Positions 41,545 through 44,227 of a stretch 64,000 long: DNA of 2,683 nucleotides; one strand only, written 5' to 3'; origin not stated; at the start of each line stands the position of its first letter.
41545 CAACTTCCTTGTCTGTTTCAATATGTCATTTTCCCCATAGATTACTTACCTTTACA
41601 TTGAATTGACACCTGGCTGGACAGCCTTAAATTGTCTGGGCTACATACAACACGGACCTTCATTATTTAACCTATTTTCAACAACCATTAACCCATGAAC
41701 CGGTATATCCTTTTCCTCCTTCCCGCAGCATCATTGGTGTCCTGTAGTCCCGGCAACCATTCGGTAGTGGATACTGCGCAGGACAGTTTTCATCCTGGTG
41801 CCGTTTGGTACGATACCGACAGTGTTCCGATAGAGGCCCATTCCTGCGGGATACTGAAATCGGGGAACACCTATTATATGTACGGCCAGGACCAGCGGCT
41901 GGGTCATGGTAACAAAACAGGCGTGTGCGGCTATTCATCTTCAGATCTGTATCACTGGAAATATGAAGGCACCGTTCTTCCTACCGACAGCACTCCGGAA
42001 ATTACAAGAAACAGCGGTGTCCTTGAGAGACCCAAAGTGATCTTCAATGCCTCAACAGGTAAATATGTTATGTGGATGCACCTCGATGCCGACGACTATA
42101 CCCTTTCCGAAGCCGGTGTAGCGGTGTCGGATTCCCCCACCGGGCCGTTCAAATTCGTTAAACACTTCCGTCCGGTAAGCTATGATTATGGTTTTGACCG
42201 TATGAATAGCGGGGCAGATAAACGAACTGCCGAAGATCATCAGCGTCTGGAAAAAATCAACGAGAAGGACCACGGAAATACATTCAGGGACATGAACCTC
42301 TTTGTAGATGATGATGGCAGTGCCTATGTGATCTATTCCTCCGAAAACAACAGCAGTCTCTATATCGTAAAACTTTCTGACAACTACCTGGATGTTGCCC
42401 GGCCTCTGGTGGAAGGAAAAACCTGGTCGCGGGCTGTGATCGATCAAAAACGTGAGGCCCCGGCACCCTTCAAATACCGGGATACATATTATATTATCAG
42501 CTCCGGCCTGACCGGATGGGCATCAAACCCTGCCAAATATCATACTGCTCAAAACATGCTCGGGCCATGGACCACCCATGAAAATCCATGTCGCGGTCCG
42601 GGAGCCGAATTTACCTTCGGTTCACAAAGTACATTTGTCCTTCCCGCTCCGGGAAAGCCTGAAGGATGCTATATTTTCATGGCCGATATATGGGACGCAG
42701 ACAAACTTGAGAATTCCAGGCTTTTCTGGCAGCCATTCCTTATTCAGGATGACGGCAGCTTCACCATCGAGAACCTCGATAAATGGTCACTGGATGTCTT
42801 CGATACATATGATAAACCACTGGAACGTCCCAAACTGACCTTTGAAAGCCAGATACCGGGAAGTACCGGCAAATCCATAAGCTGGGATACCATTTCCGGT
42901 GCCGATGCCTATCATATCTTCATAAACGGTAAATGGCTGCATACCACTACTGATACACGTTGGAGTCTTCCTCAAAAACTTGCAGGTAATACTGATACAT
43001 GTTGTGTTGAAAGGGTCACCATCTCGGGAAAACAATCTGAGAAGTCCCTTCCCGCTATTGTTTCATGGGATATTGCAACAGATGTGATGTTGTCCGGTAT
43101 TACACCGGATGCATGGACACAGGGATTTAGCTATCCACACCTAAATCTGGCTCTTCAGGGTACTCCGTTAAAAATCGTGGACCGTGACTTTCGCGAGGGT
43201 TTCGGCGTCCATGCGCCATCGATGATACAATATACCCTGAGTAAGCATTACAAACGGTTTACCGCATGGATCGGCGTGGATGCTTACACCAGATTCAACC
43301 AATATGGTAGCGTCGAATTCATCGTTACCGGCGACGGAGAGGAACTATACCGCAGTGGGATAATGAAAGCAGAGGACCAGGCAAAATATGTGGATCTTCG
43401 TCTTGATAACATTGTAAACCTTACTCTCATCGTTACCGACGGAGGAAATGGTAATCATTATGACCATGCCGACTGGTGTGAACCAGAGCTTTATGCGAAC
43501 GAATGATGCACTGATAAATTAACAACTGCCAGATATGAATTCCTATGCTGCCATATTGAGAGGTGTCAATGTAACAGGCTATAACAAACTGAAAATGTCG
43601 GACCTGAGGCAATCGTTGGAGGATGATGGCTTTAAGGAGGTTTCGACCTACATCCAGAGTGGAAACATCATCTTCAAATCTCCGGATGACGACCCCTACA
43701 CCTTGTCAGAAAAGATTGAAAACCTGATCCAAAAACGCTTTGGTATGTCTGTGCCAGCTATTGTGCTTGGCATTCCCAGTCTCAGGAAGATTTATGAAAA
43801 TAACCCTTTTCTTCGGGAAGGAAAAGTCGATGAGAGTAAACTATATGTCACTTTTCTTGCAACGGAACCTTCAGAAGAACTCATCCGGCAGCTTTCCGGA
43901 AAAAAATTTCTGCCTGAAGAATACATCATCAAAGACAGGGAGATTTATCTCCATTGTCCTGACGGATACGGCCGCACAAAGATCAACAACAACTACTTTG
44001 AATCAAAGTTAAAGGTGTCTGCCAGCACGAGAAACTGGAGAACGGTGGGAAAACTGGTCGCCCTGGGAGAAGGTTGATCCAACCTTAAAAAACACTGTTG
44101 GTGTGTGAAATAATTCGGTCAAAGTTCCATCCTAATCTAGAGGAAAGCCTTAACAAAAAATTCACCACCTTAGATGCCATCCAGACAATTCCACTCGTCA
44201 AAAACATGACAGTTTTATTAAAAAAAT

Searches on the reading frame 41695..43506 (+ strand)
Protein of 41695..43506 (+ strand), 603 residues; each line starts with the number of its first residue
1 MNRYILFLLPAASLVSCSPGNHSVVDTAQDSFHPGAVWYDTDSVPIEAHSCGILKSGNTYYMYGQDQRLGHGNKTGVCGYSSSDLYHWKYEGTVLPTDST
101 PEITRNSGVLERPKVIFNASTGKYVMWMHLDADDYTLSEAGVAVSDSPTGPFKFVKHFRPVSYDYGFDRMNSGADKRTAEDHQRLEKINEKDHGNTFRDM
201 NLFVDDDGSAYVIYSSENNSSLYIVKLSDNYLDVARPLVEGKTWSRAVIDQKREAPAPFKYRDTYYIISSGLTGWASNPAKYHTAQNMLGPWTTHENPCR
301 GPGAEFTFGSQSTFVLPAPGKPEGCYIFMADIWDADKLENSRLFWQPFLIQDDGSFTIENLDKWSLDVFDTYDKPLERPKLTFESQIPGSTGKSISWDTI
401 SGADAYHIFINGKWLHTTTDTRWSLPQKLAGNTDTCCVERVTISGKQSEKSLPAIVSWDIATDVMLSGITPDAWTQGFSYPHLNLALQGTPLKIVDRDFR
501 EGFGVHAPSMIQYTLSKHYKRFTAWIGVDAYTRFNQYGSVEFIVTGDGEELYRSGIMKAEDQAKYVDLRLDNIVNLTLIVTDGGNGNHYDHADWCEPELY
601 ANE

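Call 68: search_protein_families(library=pfam, proteins=[window:41695-43506:+], max_evalue=0.00001)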
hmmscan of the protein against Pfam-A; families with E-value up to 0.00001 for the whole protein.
window:41695-43506:+ (603 aa): 2 families
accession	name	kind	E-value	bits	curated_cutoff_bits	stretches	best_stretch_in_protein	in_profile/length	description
PF08305.17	NPCBM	-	3.4e-37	127.9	23.9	1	463-599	2-136/137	NPCBM/NEW2 domain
PF04616.20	Glyco_hydro_43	-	9.2e-17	61.7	32.2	1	199-297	123-226/288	Glycosyl hydrolases family 43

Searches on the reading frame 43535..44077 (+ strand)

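Call 68: search_protein_families(library=pfam, proteins=[window:43535-44077:+], max_evalue=0.00001)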
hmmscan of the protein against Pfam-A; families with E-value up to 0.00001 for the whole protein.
window:43535-44077:+ (180 aa): 1 family
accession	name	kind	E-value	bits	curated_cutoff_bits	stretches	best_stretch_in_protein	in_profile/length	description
PF08002.16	DUF1697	-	2.3e-43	148.3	24.4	1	1-138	1-137/137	Protein of unknown function (DUF1697)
